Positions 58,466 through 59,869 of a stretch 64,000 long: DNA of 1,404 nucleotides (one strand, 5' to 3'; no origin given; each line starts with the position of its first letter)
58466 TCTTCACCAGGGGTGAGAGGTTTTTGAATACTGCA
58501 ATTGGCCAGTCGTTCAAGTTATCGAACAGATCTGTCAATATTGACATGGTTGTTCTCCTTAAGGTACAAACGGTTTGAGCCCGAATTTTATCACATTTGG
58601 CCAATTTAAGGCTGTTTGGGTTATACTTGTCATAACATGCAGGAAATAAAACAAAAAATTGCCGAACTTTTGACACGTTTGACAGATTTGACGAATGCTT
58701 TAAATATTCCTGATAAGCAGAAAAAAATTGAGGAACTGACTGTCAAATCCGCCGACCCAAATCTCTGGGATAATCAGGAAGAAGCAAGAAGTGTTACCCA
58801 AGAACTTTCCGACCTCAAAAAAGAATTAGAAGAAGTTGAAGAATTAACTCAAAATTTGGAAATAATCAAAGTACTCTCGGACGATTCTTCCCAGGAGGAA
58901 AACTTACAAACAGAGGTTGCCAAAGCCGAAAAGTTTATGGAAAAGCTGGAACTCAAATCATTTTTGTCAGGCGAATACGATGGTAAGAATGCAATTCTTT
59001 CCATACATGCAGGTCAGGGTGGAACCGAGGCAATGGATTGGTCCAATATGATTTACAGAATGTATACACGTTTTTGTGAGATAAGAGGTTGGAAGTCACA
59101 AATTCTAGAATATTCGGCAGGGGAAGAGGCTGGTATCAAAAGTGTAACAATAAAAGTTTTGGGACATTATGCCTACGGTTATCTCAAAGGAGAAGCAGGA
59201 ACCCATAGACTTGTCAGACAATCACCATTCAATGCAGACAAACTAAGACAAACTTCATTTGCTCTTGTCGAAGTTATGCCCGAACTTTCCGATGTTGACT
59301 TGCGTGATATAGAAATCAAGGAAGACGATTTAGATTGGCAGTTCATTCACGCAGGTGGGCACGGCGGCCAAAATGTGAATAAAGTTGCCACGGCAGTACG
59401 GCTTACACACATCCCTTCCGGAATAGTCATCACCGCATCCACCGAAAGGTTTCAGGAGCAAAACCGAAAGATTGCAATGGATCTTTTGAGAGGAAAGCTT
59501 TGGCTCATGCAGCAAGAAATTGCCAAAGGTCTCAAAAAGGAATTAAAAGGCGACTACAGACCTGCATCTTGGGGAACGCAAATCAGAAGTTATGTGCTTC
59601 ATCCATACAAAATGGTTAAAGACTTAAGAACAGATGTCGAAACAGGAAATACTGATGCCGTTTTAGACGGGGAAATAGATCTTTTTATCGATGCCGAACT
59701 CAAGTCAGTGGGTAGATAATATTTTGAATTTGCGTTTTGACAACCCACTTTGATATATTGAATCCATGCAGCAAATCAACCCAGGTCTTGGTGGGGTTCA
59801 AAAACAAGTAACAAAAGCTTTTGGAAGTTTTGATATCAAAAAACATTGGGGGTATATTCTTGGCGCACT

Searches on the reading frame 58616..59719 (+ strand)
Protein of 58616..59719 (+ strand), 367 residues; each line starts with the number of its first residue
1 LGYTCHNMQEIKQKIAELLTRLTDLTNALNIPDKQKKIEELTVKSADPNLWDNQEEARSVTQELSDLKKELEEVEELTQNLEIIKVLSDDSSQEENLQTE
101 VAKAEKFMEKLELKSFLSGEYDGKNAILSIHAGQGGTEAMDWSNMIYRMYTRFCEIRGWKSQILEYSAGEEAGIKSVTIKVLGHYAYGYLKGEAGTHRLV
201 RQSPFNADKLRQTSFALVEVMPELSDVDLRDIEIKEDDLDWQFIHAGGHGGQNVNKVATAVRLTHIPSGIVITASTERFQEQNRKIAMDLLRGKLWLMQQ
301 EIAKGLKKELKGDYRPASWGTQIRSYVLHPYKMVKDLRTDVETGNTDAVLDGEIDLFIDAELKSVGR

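Call 53: search_protein_families(library=pfam, proteins=[window:58616-59719:+], max_evalue=0.01)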
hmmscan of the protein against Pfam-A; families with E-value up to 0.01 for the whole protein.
window:58616-59719:+ (367 aa): 3 families
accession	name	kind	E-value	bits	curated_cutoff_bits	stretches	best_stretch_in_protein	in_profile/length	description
PF03462.23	PCRF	-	1.6e-53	181.9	24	1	35-218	2-194/194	PCRF domain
PF00472.26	RF-1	-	1.7e-32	112.2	35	1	231-338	4-116/116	RF-1 domain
PF16326.10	ABC_tran_CTD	-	0.0011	19.6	32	1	31-76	17-62/69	ABC transporter C-terminal domain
